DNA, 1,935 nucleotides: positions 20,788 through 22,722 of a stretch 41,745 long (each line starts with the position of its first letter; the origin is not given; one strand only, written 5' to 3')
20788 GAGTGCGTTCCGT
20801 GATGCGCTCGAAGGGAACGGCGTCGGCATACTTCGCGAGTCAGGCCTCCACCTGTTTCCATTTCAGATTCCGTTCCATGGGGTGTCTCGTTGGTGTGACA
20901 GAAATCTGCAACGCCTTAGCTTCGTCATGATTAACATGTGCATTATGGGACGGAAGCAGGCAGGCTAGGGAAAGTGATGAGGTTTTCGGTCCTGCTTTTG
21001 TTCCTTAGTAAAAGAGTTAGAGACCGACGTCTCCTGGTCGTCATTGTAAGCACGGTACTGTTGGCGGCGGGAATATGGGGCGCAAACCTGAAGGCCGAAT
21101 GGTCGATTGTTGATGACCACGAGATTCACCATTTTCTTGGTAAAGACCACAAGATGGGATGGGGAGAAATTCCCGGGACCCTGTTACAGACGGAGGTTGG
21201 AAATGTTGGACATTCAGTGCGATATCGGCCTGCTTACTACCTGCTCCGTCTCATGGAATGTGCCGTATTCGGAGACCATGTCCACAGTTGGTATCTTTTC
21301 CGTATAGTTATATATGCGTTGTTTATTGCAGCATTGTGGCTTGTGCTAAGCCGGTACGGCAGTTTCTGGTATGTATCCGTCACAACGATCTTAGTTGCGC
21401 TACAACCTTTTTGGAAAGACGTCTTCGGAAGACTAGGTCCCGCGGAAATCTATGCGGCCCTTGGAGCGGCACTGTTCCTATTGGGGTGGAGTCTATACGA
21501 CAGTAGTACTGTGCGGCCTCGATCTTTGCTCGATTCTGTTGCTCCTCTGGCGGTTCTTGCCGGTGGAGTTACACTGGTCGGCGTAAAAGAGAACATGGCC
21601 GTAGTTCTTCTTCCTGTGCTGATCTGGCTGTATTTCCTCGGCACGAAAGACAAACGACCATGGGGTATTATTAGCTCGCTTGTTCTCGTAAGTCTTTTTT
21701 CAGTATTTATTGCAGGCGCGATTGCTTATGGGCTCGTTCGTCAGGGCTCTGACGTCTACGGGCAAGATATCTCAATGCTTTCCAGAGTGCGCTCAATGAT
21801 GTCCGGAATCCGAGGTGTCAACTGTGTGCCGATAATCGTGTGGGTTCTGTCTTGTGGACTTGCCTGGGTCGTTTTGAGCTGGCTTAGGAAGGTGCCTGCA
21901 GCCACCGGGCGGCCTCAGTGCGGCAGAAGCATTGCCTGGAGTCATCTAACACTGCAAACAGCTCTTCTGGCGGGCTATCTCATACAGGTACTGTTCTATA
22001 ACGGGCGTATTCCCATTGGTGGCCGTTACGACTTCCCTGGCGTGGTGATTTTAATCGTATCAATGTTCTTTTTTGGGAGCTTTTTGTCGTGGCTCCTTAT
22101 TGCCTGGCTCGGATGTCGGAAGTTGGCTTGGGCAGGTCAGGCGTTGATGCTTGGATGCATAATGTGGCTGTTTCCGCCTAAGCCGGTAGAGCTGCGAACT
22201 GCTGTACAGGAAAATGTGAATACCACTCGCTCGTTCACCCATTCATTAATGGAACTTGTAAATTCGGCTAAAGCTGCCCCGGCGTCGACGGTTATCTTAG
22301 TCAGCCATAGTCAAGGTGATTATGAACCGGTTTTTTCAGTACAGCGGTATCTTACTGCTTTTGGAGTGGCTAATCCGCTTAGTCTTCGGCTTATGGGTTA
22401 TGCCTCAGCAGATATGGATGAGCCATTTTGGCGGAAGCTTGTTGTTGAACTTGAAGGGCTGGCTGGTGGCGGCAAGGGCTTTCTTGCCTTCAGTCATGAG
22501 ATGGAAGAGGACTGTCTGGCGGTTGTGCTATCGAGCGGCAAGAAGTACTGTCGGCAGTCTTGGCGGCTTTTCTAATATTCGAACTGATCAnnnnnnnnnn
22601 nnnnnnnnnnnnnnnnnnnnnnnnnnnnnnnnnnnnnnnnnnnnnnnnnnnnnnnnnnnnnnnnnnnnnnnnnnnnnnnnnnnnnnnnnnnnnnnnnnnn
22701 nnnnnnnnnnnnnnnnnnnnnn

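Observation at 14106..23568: Battery of six GT-C-like membrane proteins plus two polyprenyl-phosphate-type GT2 synthases inside an ABC-transporter glycan locus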

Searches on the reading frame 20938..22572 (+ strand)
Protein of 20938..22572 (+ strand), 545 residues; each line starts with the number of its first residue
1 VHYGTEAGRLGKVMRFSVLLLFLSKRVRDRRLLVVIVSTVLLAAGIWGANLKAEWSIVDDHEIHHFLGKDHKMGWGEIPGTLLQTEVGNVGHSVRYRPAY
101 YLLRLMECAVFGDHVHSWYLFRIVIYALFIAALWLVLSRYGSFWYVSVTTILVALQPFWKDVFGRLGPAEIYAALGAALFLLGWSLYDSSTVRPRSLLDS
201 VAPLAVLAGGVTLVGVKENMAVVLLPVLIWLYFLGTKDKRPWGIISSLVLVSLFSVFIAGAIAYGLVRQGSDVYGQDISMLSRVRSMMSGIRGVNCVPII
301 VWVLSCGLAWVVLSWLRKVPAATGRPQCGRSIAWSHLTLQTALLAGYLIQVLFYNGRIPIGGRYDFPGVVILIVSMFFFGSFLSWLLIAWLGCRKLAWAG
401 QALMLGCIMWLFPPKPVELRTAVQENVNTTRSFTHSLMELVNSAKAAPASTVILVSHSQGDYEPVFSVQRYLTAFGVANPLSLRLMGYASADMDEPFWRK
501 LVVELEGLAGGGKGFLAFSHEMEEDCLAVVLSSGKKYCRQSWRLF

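Call 4: search_protein_families(library=pfam, proteins=[window:20938-22572:+], max_evalue=0.01)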
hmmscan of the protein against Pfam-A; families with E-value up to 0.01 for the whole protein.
window:20938-22572:+ (545 aa): 0 families

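Call 7: search_protein_families(library=ncbifam, proteins=[window:20938-22572:+], max_evalue=0.1)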
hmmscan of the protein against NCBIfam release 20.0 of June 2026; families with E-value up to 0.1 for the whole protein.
window:20938-22572:+ (545 aa): 0 families

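Call 17: search_protein_families(library=pfam, proteins=[window:20938-22572:+], max_evalue=10)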
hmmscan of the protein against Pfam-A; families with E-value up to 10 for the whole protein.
window:20938-22572:+ (545 aa): 0 families

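Call 18: find_homologous_proteins(query=window:20938-22572:+, max_evalue=0.001)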
Query window:20938-22572:+ (545 aa): 1 proteins with E <= 0.001 among 8000 candidates.
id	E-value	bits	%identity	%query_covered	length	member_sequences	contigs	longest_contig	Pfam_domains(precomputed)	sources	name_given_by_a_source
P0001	5.8e-62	228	34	89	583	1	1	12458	-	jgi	jgi:hypothetical protein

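Call 20: find_encoding_contigs(protein=P0001, flank=10000)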
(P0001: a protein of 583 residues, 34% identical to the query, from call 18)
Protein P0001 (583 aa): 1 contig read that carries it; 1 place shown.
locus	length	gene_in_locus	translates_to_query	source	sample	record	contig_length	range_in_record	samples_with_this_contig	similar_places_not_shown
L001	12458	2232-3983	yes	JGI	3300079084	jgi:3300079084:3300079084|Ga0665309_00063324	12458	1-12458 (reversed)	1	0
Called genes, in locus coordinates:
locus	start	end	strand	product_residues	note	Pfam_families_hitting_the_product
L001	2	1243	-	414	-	?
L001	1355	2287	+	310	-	PF00535:Glycos_transf_2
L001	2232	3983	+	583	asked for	-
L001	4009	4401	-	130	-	PF00126:HTH_1 (weak)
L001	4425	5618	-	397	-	PF00389:2-Hacid_dh, PF02826:2-Hacid_dh_C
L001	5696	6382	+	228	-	PF00117:GATase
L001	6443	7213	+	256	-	PF00941:FAD_binding_5, PF03450:CO_deh_flav_C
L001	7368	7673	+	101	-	PF11154:DUF2934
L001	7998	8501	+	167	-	PF05974:DUF892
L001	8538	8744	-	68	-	PF11381:DUF3185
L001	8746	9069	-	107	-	PF04972:BON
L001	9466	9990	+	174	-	-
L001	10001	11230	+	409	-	PF00072:Response_reg, PF13581:HATPase_c_2 (faint), PF02518:HATPase_c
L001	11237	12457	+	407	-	?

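Call 44: search_solved_structures(query=window:20977-22572:+, max_evalue=10)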
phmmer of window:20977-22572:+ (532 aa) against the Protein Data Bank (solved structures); distinct sequences matched with E-value up to 10: 2.
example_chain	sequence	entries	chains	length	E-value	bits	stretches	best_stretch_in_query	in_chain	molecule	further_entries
8qp6_B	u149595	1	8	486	0.48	12.2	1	386-516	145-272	F(ab) IGH526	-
2v70_A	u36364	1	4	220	2.4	9.9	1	291-329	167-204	SLIT HOMOLOG 2 PROTEIN N-PRODUCT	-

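Call 50: find_related_loci(query=A3, collection=metagenome_contigs, flank=6000)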
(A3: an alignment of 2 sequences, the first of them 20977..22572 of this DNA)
Query A3 (532 aa) in metagenome_contigs; peptide patterns used: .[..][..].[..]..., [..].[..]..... (x = any residue, [..] = any of these).
358 stretches matched a pattern; 19 encode a relative of the query (tblastn E <= 1e-3); 19 distinct loci.
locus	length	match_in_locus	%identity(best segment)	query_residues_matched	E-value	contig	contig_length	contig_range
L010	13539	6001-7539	30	9-525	2e-61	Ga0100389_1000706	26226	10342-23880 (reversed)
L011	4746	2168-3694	29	18-525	2e-57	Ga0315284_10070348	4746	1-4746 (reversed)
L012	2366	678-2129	31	34-520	3e-58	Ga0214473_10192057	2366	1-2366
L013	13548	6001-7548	28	15-528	7e-55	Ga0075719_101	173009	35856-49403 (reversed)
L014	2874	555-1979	28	35-522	4e-49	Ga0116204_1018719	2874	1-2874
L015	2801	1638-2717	30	20-385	3e-36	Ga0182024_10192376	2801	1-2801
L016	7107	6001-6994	45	20-357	9e-42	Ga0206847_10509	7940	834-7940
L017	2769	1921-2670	35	26-279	9e-34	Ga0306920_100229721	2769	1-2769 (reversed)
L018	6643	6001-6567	38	18-206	4e-31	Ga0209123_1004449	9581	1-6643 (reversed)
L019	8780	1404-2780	27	9-470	2e-28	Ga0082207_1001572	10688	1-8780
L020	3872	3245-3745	33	37-198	2e-27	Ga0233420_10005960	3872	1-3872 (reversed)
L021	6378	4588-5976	26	33-500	4e-26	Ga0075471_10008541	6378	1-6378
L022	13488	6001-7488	24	18-528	4e-22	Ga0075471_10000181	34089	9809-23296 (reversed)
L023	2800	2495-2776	49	37-130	7e-22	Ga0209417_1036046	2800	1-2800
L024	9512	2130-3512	25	33-498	2e-21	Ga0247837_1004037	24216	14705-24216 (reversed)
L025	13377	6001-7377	27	9-470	1e-26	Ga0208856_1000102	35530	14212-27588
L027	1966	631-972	32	20-139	3e-12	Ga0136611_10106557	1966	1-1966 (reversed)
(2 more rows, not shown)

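Call 60: list_cluster_members(proteins=[L010:6004-7557:+, L013:5995-7566:+, L014:504-2018:+, L019:1260-2978:+, L021:4363-6081:+, L024:1905-3623:+, L022:5809-7503:+, L012:363-2159:+, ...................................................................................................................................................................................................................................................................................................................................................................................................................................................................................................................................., L025:5857-7575:+])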
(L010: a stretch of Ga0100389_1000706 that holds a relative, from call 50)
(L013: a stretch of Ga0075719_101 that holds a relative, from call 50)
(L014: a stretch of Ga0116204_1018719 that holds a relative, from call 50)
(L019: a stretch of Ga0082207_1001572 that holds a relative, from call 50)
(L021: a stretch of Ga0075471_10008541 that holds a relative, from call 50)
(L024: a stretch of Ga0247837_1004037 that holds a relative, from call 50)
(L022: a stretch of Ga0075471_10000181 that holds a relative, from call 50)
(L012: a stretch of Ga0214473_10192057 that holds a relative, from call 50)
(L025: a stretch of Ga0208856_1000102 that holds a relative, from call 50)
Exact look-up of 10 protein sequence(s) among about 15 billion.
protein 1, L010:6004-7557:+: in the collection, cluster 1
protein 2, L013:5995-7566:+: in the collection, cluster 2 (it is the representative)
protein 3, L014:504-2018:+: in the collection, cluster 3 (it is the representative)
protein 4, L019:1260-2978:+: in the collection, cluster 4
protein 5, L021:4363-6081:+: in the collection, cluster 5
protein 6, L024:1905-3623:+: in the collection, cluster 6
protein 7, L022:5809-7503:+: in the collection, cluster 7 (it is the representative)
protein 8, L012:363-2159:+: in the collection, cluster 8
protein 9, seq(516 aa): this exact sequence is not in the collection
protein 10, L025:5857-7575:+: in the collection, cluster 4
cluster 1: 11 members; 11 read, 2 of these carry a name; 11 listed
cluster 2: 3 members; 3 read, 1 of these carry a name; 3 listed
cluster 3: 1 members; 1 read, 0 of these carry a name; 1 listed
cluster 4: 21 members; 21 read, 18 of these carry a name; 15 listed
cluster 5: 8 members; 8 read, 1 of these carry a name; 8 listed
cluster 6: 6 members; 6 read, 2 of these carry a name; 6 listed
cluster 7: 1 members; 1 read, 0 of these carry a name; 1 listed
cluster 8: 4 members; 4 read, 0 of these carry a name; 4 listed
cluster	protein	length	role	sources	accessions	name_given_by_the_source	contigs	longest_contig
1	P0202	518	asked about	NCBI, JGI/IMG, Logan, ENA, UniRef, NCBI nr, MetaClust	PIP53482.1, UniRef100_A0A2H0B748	hypothetical protein COX08_00800 [Candidatus Beckwithbacteria bacterium ... | Glycosyltransferase RgtA/B/C/D-like domain-containing protein n=2 Tax=Microgenomates ... | MAG: hypothetical protein COX08_00800 [Candidatus Beckwithbacteria bacterium ...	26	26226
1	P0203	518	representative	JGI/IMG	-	-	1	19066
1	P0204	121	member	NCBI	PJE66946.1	hypothetical protein COU93_01455, partial [Candidatus Shapirobacteria bacterium ...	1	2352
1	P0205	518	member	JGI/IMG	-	-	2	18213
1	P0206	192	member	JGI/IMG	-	-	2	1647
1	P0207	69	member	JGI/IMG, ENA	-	-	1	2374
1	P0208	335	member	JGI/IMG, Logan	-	-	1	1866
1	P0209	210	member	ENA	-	-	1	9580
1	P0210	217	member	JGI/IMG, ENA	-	-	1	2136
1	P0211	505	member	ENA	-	-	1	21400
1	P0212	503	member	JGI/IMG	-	-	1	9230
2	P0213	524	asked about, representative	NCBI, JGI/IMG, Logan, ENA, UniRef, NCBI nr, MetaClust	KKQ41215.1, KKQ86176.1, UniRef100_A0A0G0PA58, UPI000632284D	MAG: hypothetical protein US60_C0045G0004 [Microgenomates group bacterium ... | Glycosyltransferase RgtA/B/C/D-like domain-containing protein n=1 Tax=Candidatus ... | status=active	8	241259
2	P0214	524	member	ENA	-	-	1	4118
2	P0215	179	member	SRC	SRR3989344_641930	-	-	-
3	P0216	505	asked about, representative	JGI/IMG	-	-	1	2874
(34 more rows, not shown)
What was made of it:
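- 20977..22575 (+): M6: intact 532-aa GT-C-fold enzyme of a family with no Pfam model. UniRef labels two relatives 'RgtA/B/C/D-like domain' (call 60).
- Closest known: ArnC/ArnT and Rhizobium RgtA-D. Same: M6 relatives are labelled RgtA/B/C/D-like by UniRef (call 60).
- UniRef labels M6 relatives RgtA/B/C/D-like (call 60).
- Tried and rejected: I obtained protein ids for nine M6 relatives by exact cluster look-up (call 60) and built the MSA from those.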

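Call 63: search_protein_families(library=pfam, alignment_id=A7, max_evalue=0.01)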
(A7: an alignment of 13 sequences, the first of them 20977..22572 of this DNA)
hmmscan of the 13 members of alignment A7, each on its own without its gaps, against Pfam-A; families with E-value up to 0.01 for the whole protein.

A. member 1, window:20977-22572:+ (532 aa): 0 families

B. families by the number of members that match (of 13 scanned): 1 family
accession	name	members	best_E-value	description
PF13231.12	PMT_2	1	0.00014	Dolichyl-phosphate-mannose-protein mannosyltransferase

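Call 66: search_solved_structures(query=A7, max_evalue=10)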
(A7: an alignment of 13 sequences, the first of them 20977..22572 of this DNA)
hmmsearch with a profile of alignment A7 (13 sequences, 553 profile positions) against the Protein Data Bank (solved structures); distinct sequences matched with E-value up to 10: 3.
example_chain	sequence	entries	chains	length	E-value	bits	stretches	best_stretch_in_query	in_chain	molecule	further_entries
2q5c_A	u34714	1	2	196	0.54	11.8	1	66-89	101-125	NtrC family transcriptional regulator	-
8pek_A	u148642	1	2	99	1.4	10.4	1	440-480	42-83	Biopolymer transport protein ExbD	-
4v8p_BN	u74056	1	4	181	2.4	9.7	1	394-476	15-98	RPL18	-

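Call 69: predict_structure(alignment_id=A7)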
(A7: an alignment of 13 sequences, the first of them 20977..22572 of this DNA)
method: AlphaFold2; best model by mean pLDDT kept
length: 532 residues; sequences in the alignment: 13
mean_pLDDT: 80.6   pTM: 0.82
mean pLDDT of the five models: 80.6, 79.1, 79.0, 76.1, 75.2
residues with pLDDT >= 90: 151; 70-90: 272; 50-70: 85; < 50: 24
segments of 3 or more residues with pLDDT < 50: 1-14, 306-312
pLDDT, mean of each block of 10 residues (from residue 1): 41 59 87 91 83 84 91 83 89 92 92 93 86 91 87 84 90 68 69 93 82 82 79 92 89 76 64 61 60 67 54 57 73 74 67 80 85 77 83 85 89 91 92 92 87 89 91 86 83 89 86 83 74 71
secondary structure, 60 per line:
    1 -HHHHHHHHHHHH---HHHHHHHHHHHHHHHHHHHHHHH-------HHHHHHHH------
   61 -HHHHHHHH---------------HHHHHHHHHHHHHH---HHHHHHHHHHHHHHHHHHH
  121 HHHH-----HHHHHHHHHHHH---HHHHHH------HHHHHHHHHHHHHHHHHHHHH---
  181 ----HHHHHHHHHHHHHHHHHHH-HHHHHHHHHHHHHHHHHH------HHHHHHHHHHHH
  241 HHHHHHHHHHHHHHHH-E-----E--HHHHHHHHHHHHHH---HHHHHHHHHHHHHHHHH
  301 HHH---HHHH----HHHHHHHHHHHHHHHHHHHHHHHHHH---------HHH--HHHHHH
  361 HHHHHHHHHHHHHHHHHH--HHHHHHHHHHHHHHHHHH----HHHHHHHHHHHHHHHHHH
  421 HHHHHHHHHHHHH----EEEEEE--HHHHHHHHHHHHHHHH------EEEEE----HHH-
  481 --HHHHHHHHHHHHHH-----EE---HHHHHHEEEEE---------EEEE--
elements in order: H2-13 H17-39 H47-54 H62-69 H85-98 H102-124 H130-141 H145-150 H157-177 H185-203 H205-222 H229-256 H267-280 H284-303 H307-310 H315-340 H355-378 H381-398 H403-433 E438-443 H446-461 E468-472 H483-496 H507-512 E513-517 E527-530
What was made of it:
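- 20977..22575 (+): AlphaFold pLDDT 80.6, pTM 0.82 (call 69).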

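Call 73: fold_search(model_id=the predicted structure, library=pdb)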
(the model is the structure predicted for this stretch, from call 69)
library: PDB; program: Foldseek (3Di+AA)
matches with E <= 10: 490; with E <= 0.001: 3
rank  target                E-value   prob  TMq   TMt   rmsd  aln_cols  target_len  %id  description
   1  6ftg_5                6.0e-04  1.00  0.42  0.36  17.4       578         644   10  Subtomogram average of OST-containing ribosome-translocon complexes from canine rough microsomal membranes (released 2018-03-21)
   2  9i5k_A                8.0e-04  1.00  0.41  0.44  11.0       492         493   12  Structure of the Chaetomium thermophilum Pmt4 homodimer (C2 symmetry) (released 2025-12-24)
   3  5gmy_A                8.4e-04  1.00  0.41  0.28  17.0       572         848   10  Crystal structure of the Archaeoglobus fulgidus oligosaccharyltransferase (O29867_ARCFU) tethered with an acceptor pep (released 2017-02-01)
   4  9s6s_A                1.6e-03  1.00  0.44  0.43   9.8       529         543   11  Ternary cryo-EM structure of human ALG9 with Dol25-PP-GlcNAc2Man6, Dol25-P-Man and Fab (released 2026-03-18)
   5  9s6t_A                3.3e-03  1.00  0.32  0.34  13.1       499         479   13  Ternary cryo-EM structure of chicken ALG12 with Dol25-PP-GlcNAc2Man7, Dol25-P-Man, and Fab (released 2026-03-18)
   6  6p25_B                6.7e-03  1.00  0.28  0.23   7.1       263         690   15  Structure of S. cerevisiae protein O-mannosyltransferase Pmt1-Pmt2 complex bound to the sugar donor and a peptide acce (released 2019-07-10)
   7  7oci_F                8.3e-03  1.00  0.43  0.37  11.4       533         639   10  Cryo-EM structure of yeast Ost6p containing oligosaccharyltransferase complex (released 2022-02-16)
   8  8b71_A                1.3e-02  0.25  0.12  0.12  26.8       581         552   12  Upright KimA dimer with bound c-di-AMP from B. subtilis (released 2023-01-18)
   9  8b70_A                1.7e-02  0.23  0.12  0.12  26.7       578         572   10  KimA from B. subtilis with nucleotide second-messenger c-di-AMP bound (released 2023-01-18)
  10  8pn9_A                1.8e-02  0.99  0.37  0.32  17.4       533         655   10  Structure of human oligosaccharyltransferase OST-A complex bound to NGI-1 (released 2024-05-08)
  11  8agb_A                2.2e-02  1.00  0.40  0.34  12.8       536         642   10  Structure of yeast oligosaccharylransferase complex with lipid-linked oligosaccharide bound (released 2022-12-07)
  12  9i5l_A                2.3e-02  1.00  0.30  0.24   6.4       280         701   13  Structure of the Chaetomium thermophilum Pmt4 homodimer (C1 symmetry) (released 2025-12-24)
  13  6ezn_F                2.7e-02  1.00  0.44  0.37  12.7       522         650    9  Cryo-EM structure of the yeast oligosaccharyltransferase (OST) complex (released 2018-01-17)
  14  8th3_A                3.5e-02  0.25  0.10  0.12  28.7       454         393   11  Structure of AT118-H Nanobody Antagonist in Complex with the Angiotensin II Type I Receptor (released 2024-05-22)
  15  9e61_A                4.4e-02  1.00  0.31  0.23   8.3       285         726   10  Cryo-EM structure of Saccharomyces cerevisiae Pmt4 apo form (released 2025-10-15)
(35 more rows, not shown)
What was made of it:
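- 20977..22575 (+): All Foldseek hits with probability 0.98 or higher are GT-C: STT3, Pmt4, AglB, ALG9, ALG12, Pmt1/2 and PglB (call 73).
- On GT-C fold glycosyltransferases: M6: pLDDT 80.6; every hit at probability 0.98 or higher is GT-C, with TM 0.28-0.44 and 0.41-0.44 for the full-length matches (calls 69, 73).
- M6 model pLDDT 80.6; every hit at probability 0.98 or higher is GT-C (calls 69, 73).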

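Call 99: find_related_loci(query=A7, collection=viral_contigs, flank=6000)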
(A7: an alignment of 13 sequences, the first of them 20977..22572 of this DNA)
Query A7 (532 aa) in viral_contigs; peptide patterns used: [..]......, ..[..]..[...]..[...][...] (x = any residue, [..] = any of these).
36 stretches matched a pattern, but none encodes a relative of the query by tblastn (E <= 1e-3).

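Call 105: search_protein_families(library=pfam, proteins=[L018:4831-5616:+, L018:5555-5971:+, L013:5310-5987:+, L010:5173-5997:+, L017:995-1705:+, L015:789-1547:+], max_evalue=0.001)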
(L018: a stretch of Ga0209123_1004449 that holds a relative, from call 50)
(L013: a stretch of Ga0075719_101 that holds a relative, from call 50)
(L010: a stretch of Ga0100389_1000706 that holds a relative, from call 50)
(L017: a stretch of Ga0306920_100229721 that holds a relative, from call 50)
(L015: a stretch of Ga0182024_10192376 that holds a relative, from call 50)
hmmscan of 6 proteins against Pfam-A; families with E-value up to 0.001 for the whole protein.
L018:4831-5616:+ (262 aa): 5 families
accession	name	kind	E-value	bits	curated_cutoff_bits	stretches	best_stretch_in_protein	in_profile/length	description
PF08242.18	Methyltransf_12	-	2.2e-09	38.4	30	1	62-151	4-98/98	Methyltransferase domain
PF13649.12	Methyltransf_25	-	7.8e-09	36.6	27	1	60-149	3-97/97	Methyltransferase domain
PF13489.12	Methyltransf_23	-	1.8e-06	28.3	27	1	55-203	46-163/164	Methyltransferase domain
PF08241.18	Methyltransf_11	-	6.6e-05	23.9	21.2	1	63-152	5-94/95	Methyltransferase domain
PF13847.12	Methyltransf_31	-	0.00067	19.8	27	1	60-166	9-122/145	Methyltransferase domain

L018:5555-5971:+ (139 aa): 2 families
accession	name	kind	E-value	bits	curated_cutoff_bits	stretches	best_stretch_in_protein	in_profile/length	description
PF10639.15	TMEM234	-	9.5e-06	26.1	30.1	1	58-136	34-112/113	Putative transmembrane family 234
PF00892.27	EamA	-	0.0002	22.1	28.2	0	35-137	39-134/135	EamA-like transporter family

L013:5310-5987:+ (226 aa): 2 families
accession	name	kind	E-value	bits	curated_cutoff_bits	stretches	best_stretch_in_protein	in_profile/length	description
PF00535.33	Glycos_transf_2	-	1.8e-19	70.7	23.3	1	4-95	1-91/168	Glycosyl transferase family 2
PF10111.15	Glyco_tranf_2_2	-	1.7e-06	28.2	27.3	1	4-94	1-93/276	Glycosyltransferase like family 2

L010:5173-5997:+ (275 aa): 6 families
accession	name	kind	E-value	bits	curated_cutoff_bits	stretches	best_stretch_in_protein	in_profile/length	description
PF13489.12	Methyltransf_23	-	1.2e-23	84.1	27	1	87-229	20-163/164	Methyltransferase domain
PF08241.18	Methyltransf_11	-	3.2e-12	47.4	21.2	1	95-181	2-94/95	Methyltransferase domain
PF08242.18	Methyltransf_12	-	5.7e-12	46.7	30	1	94-180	1-98/98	Methyltransferase domain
PF13847.12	Methyltransf_31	-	9.3e-10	38.8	27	1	90-186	4-113/145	Methyltransferase domain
PF13649.12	Methyltransf_25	-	1.6e-09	38.8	27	1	93-178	1-97/97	Methyltransferase domain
PF07021.18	MetW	-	0.00067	19.8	21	0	90-173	14-101/193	Methionine biosynthesis protein MetW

L017:995-1705:+ (237 aa): 14 families
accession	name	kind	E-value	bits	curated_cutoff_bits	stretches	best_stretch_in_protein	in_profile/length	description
PF13489.12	Methyltransf_23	-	4.9e-23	82.1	27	1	28-149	6-123/164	Methyltransferase domain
PF08241.18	Methyltransf_11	-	3e-22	79.5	21.2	1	50-141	1-94/95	Methyltransferase domain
PF13649.12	Methyltransf_25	-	1.5e-19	70.9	27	1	49-138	1-97/97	Methyltransferase domain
PF08242.18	Methyltransf_12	-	3.6e-16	60.1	30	1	50-140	1-98/98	Methyltransferase domain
PF13847.12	Methyltransf_31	-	9.6e-16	58.2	27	1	46-146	4-113/145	Methyltransferase domain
PF01209.24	Ubie_methyltran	-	7.5e-07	29.2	20.1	1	43-141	45-150/233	ubiE/COQ5 methyltransferase family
PF01728.25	FtsJ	-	2.8e-06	27.8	24.1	1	45-113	21-97/181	FtsJ-like methyltransferase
PF07021.18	MetW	-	1.1e-05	25.5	21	1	43-156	11-120/193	Methionine biosynthesis protein MetW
PF03141.22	Methyltransf_29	-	1.3e-05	24.4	23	1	45-146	117-221/506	Putative S-adenosyl-L-methionine-dependent methyltransferase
PF05401.17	NodS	-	4e-05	24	24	1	28-141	28-143/201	Nodulation protein S (NodS)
PF08003.17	Methyltransf_9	-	0.00019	20.9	23.8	1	24-144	93-219/315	Protein of unknown function (DUF1698)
PF05175.20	MTS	-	0.00026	21.1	23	1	39-122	27-113/170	Methyltransferase small domain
PF03848.20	TehB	-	0.00084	19.2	20.4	1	42-141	27-132/193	Tellurite resistance protein TehB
PF02353.26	CMAS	-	0.0009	19.1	27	0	43-143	60-165/273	Mycolic acid cyclopropane synthetase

L015:789-1547:+ (253 aa): 4 families
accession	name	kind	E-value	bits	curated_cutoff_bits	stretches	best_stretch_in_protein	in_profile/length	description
PF13489.12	Methyltransf_23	-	2.6e-11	44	27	1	25-114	11-100/164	Methyltransferase domain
PF08241.18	Methyltransf_11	-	4.7e-05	24.4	21.2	1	40-109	1-74/95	Methyltransferase domain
PF13649.12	Methyltransf_25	-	0.00012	23.2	27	1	39-120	1-89/97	Methyltransferase domain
PF08242.18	Methyltransf_12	-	0.00046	21.3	30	0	40-111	1-79/98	Methyltransferase domain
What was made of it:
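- L018 also has a small EamA/TMEM234-like membrane ORF between the methyltransferase and the GT-C. It is a weak flippase candidate (call 105).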
